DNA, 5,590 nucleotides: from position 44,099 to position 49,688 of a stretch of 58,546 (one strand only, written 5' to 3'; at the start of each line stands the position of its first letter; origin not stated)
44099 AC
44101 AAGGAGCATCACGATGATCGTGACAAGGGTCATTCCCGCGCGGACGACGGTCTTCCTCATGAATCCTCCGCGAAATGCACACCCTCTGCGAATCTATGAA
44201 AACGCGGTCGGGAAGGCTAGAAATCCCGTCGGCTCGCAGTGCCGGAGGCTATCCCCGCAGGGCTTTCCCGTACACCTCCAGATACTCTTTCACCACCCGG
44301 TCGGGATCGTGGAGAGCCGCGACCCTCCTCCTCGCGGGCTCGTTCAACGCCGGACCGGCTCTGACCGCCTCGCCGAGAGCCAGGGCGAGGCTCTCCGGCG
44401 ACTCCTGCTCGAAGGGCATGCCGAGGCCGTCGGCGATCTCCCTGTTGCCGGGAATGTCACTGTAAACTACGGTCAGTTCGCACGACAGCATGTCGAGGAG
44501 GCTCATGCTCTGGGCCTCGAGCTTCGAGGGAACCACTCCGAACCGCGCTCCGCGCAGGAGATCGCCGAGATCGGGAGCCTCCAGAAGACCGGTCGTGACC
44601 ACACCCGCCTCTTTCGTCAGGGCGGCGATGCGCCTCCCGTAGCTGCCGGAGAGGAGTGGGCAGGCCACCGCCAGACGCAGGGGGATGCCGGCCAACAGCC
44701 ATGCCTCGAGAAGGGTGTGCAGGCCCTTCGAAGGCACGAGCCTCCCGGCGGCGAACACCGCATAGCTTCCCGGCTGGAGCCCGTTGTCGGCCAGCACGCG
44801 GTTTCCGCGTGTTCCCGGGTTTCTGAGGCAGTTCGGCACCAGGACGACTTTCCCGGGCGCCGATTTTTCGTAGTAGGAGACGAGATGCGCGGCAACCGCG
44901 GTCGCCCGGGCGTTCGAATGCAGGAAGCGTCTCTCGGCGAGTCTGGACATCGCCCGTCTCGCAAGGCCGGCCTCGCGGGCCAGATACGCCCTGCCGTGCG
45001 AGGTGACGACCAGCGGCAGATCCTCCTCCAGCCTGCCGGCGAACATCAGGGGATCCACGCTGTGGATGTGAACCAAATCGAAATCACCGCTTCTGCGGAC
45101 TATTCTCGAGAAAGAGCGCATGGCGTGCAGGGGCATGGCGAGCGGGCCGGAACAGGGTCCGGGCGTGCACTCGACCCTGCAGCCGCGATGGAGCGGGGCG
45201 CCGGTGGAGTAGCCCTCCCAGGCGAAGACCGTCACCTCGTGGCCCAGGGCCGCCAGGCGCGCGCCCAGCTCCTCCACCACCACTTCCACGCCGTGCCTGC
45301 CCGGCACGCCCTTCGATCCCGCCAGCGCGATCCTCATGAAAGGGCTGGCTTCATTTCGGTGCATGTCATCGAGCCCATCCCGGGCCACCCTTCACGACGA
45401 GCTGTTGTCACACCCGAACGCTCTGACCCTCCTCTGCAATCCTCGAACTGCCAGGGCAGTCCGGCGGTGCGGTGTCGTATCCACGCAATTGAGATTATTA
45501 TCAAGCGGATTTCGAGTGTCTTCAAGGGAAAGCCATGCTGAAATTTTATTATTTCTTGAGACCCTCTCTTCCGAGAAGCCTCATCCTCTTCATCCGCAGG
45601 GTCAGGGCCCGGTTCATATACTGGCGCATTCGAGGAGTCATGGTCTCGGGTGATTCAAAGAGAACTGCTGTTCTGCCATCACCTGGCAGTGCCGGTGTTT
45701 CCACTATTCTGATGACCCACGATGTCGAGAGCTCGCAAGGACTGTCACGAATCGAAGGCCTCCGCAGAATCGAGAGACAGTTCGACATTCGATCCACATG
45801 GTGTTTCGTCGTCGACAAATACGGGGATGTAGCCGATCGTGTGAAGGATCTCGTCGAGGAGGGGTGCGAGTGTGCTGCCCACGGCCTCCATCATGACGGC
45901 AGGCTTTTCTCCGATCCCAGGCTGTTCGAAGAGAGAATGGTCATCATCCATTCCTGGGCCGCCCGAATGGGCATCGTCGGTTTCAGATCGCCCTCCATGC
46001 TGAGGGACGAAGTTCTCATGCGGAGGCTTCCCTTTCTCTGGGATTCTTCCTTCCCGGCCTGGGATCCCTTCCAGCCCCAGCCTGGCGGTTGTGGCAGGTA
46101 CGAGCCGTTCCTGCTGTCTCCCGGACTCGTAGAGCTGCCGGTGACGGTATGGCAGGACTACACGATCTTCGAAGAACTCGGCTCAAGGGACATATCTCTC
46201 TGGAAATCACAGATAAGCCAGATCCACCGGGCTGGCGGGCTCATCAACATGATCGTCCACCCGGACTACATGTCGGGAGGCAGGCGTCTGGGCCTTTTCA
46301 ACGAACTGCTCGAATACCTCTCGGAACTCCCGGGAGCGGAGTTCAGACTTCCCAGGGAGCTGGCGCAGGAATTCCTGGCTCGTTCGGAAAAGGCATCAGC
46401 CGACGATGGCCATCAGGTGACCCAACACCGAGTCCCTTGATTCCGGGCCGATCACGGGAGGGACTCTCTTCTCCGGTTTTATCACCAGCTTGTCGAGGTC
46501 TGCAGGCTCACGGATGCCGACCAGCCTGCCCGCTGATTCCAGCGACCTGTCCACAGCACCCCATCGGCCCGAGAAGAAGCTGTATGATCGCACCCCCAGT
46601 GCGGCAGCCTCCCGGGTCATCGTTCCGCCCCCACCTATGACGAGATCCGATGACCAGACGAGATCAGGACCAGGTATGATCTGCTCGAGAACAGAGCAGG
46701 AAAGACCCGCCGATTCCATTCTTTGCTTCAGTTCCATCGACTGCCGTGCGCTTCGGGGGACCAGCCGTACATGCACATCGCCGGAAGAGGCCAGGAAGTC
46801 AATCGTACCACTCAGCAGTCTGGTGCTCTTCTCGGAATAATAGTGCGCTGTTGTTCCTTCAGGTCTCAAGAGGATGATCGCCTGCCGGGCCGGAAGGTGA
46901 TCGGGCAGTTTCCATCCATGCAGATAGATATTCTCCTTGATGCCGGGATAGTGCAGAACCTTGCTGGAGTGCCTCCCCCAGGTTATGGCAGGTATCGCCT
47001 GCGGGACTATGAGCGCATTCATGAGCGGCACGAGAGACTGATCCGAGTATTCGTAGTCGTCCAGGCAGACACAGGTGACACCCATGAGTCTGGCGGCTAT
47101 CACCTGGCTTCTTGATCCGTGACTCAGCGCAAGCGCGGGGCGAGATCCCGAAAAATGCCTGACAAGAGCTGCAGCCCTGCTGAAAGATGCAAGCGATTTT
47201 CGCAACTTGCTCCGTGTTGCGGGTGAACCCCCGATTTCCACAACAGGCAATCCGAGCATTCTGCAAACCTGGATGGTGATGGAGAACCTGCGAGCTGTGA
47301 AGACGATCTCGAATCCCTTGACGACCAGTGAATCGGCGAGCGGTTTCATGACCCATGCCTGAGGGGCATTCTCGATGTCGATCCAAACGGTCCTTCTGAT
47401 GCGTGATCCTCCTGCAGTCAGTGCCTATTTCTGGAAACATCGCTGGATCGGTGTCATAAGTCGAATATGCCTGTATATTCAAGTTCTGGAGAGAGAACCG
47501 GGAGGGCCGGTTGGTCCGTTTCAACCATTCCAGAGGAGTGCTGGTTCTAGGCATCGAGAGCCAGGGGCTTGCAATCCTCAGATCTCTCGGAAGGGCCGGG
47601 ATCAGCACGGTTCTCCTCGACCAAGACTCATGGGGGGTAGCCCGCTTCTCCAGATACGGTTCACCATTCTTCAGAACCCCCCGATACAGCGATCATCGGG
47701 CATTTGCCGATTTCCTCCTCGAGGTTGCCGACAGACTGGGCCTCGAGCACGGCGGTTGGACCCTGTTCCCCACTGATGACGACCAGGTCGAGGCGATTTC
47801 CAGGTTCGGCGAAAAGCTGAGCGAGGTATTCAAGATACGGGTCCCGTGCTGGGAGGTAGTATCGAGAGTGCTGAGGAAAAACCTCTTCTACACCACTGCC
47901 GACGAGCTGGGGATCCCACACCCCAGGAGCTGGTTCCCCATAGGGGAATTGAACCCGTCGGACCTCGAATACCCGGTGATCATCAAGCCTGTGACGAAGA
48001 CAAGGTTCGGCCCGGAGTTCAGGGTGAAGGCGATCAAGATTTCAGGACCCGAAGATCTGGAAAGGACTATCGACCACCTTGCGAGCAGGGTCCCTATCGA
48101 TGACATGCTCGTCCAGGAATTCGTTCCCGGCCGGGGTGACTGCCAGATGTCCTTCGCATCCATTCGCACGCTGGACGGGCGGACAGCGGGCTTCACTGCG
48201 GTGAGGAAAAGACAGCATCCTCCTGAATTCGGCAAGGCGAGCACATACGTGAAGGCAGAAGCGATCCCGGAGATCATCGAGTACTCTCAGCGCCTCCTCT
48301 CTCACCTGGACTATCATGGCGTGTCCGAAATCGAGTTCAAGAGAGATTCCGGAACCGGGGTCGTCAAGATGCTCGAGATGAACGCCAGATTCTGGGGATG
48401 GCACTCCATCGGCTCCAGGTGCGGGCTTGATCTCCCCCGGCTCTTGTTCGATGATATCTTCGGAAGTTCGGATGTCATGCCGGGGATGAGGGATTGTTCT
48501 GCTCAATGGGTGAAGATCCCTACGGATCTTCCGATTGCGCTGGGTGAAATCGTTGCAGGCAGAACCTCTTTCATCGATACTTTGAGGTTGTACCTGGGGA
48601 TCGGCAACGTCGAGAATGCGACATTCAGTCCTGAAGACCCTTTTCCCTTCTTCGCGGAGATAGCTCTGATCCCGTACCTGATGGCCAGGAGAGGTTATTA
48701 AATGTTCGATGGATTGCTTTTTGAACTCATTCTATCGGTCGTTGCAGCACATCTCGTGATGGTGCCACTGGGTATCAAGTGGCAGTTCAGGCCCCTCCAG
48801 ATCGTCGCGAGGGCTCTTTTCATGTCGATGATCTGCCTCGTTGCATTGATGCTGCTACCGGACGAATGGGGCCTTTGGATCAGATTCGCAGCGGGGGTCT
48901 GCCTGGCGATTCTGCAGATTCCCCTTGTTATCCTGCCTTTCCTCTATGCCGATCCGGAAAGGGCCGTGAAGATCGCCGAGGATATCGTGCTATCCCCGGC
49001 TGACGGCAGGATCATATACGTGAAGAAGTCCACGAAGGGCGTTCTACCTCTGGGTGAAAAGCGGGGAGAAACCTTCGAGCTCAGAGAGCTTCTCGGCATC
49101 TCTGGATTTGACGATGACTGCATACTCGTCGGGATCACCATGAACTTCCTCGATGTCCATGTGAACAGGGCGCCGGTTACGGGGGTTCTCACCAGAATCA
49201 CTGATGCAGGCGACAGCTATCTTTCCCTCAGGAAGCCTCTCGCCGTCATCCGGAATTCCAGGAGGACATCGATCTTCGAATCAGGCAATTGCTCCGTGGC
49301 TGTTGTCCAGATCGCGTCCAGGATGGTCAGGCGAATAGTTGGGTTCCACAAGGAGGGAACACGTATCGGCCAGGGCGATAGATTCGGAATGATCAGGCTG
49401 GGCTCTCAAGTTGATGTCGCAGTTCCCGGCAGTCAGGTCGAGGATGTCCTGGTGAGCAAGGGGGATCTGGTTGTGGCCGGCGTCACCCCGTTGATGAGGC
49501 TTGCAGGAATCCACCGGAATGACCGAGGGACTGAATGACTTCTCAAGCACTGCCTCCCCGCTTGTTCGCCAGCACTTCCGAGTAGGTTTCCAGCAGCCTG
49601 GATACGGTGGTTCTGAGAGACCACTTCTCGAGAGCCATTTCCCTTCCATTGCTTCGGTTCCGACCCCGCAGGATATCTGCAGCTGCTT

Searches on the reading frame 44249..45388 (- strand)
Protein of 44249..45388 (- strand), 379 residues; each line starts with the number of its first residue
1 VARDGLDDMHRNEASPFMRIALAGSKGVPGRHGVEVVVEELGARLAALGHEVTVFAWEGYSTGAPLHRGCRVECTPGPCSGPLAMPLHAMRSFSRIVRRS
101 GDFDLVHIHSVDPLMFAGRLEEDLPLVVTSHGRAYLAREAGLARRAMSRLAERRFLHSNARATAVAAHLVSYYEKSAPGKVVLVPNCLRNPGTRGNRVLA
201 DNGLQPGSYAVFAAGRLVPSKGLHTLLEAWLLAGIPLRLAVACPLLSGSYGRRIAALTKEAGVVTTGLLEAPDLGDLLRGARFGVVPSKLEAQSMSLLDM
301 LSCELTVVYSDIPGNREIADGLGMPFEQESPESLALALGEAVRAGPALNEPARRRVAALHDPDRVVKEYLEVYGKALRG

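Call 24: search_protein_families(library=pfam, proteins=[window:44249-45388:-], max_evalue=0.00001)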
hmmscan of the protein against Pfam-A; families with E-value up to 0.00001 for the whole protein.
window:44249-45388:- (379 aa): 4 families
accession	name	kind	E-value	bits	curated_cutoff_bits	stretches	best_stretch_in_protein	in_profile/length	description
PF13579.12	Glyco_trans_4_4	-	1.7e-21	77.6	29.7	1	33-186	2-157/158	Glycosyl transferase 4-like domain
PF13439.12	Glyco_transf_4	-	4.2e-21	76.1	28.5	1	33-187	3-165/170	Glycosyltransferase Family 4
PF13692.12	Glyco_trans_1_4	-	2e-12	48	27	1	211-340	4-138/142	Glycosyl transferases group 1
PF00534.26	Glycos_transf_1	-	2.9e-10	40.4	26.4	1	202-343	9-157/172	Glycosyl transferases group 1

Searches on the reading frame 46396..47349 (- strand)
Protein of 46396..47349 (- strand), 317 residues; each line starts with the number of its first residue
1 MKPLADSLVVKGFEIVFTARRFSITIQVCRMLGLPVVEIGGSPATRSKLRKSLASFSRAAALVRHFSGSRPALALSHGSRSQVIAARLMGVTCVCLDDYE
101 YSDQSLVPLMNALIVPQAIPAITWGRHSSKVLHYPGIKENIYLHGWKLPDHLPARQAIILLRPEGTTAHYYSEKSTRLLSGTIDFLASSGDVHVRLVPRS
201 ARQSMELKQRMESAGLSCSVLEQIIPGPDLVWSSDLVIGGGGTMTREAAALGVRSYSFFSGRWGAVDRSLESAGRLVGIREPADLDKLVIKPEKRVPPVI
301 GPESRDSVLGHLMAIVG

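Call 25: search_protein_families(library=pfam, proteins=[window:46396-47349:-], max_evalue=0.00001)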
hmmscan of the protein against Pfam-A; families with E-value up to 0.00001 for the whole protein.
window:46396-47349:- (317 aa): 1 family
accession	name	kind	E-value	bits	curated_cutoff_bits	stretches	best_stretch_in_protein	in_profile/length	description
PF04007.18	DUF354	-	6.6e-15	55.5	22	1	11-277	26-304/349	Protein of unknown function (DUF354)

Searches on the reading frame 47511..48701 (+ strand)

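Call 25: search_protein_families(library=pfam, proteins=[window:47511-48701:+], max_evalue=0.00001)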
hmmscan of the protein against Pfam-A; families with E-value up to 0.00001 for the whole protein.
window:47511-48701:+ (396 aa): 1 family
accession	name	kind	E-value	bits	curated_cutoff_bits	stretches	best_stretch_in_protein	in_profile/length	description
PF15632.11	ATPgrasp_Ter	-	5.5e-07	29.9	29.1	1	222-332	24-126/131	ATP-grasp in the biosynthetic pathway with Ter operon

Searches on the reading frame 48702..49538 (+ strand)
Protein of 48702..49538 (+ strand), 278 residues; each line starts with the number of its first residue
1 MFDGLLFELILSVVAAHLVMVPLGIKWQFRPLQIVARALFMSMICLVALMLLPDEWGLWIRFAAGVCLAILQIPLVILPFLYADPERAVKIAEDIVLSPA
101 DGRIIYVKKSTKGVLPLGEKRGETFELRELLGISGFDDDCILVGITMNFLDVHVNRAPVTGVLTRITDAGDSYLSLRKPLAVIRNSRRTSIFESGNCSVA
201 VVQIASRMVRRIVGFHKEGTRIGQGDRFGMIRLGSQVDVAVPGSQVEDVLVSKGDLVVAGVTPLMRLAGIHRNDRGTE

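Call 25: search_protein_families(library=pfam, proteins=[window:48702-49538:+], max_evalue=0.00001)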
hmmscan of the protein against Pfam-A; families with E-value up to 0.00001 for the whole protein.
window:48702-49538:+ (278 aa): 1 family
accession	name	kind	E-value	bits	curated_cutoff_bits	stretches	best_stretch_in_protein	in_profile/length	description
PF02666.20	PS_Dcarbxylase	-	1.9e-31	109.7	22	1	83-262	10-195/198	Phosphatidylserine decarboxylase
